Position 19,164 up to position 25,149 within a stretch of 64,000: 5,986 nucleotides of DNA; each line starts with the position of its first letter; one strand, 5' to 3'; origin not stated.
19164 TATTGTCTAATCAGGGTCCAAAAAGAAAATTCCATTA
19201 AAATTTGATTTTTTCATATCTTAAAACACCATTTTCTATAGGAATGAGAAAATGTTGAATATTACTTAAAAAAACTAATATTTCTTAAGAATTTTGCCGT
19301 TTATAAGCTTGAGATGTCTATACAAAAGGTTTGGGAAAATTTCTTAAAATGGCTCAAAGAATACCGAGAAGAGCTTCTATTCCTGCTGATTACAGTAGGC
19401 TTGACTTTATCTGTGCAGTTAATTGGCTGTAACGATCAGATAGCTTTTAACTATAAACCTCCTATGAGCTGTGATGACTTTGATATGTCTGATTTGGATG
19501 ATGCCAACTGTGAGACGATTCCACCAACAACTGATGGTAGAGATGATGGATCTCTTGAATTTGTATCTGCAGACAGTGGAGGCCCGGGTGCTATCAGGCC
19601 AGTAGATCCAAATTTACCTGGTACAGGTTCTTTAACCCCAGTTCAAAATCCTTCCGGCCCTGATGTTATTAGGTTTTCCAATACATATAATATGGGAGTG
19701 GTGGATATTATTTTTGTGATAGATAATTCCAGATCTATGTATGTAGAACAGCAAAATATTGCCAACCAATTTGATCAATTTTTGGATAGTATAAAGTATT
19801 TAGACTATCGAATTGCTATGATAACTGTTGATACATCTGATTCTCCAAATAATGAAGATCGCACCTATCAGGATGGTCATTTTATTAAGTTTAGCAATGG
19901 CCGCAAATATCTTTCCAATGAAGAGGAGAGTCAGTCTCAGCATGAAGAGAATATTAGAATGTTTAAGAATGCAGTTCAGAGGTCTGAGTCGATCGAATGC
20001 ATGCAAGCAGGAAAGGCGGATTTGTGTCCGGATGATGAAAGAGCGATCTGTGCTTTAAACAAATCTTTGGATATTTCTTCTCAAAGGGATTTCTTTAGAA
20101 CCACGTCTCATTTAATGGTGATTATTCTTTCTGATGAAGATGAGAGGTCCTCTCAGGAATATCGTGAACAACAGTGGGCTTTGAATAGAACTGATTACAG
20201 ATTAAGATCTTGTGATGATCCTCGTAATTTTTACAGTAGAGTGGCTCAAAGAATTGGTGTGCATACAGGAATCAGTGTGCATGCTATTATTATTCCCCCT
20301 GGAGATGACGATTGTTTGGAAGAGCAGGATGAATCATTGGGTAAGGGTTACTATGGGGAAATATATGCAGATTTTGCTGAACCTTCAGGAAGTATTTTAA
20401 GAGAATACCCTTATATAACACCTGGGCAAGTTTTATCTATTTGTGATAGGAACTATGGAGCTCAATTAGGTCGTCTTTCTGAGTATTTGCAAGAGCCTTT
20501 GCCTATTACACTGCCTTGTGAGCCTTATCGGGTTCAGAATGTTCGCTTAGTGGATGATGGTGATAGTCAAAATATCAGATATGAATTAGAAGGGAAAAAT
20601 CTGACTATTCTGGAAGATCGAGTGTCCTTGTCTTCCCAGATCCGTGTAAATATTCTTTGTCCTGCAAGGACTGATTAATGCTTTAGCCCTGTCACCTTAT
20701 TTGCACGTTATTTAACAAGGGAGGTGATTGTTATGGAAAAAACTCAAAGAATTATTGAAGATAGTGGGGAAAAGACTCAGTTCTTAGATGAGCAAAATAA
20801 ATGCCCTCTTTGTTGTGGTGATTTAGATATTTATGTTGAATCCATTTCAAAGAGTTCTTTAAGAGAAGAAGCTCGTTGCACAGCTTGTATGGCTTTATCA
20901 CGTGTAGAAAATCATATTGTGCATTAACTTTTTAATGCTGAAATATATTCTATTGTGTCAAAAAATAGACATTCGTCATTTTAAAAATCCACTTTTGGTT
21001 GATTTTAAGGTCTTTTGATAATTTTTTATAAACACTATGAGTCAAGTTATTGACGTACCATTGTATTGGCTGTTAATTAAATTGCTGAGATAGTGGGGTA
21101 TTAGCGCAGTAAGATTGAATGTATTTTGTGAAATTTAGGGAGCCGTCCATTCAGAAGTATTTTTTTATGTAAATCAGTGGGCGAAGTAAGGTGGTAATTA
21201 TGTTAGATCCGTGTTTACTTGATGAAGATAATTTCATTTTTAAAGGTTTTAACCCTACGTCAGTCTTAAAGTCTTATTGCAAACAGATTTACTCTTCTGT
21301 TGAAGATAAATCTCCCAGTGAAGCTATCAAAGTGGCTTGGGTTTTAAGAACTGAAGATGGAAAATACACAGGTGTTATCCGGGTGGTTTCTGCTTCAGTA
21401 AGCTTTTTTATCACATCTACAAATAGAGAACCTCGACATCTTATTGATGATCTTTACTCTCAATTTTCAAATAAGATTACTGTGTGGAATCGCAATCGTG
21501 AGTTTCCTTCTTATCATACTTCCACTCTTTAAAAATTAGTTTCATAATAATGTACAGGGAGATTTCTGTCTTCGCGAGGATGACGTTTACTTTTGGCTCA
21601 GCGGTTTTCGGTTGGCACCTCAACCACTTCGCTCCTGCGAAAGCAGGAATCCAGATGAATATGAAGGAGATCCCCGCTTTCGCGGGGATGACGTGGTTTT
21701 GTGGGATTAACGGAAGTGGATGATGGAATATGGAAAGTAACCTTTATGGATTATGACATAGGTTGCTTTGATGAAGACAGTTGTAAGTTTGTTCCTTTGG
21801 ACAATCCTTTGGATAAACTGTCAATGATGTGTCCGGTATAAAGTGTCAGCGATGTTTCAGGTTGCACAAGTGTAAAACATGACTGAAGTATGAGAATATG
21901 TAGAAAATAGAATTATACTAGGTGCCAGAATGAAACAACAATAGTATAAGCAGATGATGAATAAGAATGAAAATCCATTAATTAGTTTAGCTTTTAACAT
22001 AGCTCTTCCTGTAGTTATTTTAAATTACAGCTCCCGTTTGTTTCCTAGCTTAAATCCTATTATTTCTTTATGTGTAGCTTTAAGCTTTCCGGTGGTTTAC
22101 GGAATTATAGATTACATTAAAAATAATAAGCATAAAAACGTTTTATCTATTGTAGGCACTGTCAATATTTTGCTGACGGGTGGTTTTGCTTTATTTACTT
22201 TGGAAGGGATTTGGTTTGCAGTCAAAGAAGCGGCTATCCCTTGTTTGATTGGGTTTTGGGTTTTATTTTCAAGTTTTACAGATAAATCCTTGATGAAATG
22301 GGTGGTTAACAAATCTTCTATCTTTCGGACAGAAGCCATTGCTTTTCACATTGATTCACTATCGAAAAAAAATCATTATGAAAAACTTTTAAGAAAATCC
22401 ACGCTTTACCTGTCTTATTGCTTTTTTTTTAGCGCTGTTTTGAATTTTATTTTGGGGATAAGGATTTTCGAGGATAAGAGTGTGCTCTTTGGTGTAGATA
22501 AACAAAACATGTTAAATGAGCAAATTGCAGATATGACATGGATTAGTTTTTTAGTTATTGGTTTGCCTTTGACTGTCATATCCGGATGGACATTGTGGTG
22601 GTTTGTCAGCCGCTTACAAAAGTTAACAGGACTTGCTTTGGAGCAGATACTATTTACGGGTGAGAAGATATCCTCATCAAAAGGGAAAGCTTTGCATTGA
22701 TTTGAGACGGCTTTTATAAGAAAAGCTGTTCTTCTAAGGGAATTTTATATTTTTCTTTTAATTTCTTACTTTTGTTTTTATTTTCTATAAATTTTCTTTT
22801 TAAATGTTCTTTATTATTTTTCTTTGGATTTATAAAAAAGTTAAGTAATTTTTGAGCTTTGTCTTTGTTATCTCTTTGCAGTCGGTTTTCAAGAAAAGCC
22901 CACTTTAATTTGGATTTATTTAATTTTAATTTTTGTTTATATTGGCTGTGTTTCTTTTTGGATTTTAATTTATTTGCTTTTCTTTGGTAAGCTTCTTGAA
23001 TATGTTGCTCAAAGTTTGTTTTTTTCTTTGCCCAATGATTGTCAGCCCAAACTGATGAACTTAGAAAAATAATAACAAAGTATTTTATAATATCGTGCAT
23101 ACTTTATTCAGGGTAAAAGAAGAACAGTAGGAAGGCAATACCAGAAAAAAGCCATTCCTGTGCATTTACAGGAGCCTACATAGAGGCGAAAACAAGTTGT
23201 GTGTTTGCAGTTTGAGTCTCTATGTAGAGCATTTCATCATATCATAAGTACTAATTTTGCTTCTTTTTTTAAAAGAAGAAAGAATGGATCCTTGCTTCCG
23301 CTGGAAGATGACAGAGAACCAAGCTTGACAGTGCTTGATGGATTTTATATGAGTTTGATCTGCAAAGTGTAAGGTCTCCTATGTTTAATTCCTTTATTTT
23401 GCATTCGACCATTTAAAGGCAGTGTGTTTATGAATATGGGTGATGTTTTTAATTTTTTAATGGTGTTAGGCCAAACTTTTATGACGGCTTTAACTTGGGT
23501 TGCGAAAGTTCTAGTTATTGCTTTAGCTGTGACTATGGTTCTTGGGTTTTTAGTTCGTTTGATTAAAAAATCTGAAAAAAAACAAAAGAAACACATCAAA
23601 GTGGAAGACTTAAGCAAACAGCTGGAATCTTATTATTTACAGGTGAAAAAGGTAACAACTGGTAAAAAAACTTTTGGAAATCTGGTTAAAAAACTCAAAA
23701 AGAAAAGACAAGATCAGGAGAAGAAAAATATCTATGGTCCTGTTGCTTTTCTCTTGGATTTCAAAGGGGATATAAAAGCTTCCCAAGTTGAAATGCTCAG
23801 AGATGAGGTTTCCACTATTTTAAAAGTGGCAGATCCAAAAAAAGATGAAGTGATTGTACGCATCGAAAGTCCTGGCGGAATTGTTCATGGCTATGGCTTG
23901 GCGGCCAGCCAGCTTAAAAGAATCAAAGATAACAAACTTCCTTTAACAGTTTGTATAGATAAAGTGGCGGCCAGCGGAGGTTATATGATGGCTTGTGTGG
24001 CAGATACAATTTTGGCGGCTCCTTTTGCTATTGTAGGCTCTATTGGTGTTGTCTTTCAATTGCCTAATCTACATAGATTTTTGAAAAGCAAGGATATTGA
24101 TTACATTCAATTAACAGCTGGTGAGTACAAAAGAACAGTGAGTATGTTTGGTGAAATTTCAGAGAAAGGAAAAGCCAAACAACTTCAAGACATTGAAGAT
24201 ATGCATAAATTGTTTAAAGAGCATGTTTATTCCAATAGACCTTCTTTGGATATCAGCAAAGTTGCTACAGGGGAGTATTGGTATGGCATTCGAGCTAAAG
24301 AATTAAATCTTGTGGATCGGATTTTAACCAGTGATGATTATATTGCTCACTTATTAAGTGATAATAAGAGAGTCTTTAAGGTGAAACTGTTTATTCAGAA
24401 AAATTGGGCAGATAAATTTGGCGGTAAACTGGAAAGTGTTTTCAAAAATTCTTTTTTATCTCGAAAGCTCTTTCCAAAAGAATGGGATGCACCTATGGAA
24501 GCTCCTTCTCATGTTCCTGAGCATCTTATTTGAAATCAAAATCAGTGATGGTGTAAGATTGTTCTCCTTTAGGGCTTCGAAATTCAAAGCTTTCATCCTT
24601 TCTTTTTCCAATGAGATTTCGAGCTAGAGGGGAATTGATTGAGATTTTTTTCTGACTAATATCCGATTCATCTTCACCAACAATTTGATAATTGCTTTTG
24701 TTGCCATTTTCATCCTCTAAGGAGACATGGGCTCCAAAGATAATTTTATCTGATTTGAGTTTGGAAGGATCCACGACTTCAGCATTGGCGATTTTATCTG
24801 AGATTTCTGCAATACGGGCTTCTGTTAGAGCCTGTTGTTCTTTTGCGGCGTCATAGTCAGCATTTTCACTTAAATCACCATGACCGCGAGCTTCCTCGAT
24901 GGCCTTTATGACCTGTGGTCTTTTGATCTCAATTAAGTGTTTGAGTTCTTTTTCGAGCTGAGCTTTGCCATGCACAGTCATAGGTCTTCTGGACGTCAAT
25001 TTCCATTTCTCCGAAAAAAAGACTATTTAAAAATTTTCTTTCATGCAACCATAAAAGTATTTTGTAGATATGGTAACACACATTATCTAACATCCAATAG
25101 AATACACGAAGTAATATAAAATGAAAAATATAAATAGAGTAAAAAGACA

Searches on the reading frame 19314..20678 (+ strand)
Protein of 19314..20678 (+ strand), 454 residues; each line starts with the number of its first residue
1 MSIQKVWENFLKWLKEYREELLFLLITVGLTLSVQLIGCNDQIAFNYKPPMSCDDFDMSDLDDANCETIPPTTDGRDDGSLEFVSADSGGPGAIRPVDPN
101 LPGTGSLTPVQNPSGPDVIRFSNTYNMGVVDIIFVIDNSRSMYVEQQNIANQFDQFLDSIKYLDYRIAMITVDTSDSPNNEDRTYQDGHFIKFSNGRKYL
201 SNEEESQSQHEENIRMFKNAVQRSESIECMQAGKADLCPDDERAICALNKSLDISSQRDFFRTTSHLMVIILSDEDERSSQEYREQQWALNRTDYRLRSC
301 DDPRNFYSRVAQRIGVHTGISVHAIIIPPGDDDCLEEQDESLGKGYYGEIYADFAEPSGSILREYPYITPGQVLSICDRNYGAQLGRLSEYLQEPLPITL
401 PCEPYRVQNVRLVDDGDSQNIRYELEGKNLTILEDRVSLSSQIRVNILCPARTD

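Call 3: search_protein_families(library=pfam, proteins=[window:19314-20678:+], max_evalue=1)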
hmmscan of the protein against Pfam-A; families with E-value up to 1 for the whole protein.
window:19314-20678:+ (454 aa): 2 families
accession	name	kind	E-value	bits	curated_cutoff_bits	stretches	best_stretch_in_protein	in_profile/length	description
PF00092.34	VWA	-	0.11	13.2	23.8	1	131-161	1-32/174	von Willebrand factor type A domain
PF10713.14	DUF2509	-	0.21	12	25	1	196-246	76-130/130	Protein of unknown function (DUF2509)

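Call 97: search_solved_structures(query=window:19314-20678:+, max_evalue=1, show_alignments=1)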
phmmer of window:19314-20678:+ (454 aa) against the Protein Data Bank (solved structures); distinct sequences matched with E-value up to 1: 0.

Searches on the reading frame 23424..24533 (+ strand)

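Call 19: search_protein_families(library=pfam, proteins=[window:23424-24533:+], max_evalue=0.001)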
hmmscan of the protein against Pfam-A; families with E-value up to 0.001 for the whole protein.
window:23424-24533:+ (369 aa): 4 families
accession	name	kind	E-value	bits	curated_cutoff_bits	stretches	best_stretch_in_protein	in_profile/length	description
PF01343.23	Peptidase_S49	-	7.6e-40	136.8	24.9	1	168-310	3-147/154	Peptidase family S49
PF08496.15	Peptidase_S49_N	-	1.6e-38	132.5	27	1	23-164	7-147/147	Peptidase family S49 N-terminal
PF01972.22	SDH_protease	-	8.9e-06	25.4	31.3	1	138-267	89-208/286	ClpP-like SDH-type serine proteinase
PF25145.1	NfeD1b_N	-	2.1e-05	24.6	40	1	136-210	27-98/189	NfeD1b, N-terminal domain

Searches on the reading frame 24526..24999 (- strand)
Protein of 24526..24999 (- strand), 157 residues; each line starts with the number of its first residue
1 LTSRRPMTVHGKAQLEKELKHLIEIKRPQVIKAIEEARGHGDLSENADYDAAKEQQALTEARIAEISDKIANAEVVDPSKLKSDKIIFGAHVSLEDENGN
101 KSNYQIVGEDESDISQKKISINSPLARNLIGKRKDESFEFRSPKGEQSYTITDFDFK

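Call 19: search_protein_families(library=pfam, proteins=[window:24526-24999:-], max_evalue=0.001)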
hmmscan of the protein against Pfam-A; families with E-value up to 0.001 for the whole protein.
window:24526-24999:- (157 aa): 2 families
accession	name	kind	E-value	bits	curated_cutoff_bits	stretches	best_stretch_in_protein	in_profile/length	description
PF03449.20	GreA_GreB_N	-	2.6e-28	98.4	24.5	1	6-75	2-71/71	Transcription elongation factor, N-terminal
PF01272.25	GreA_GreB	-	2e-24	85.8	26.9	1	83-154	3-75/77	Transcription elongation factor, GreA/GreB, C-term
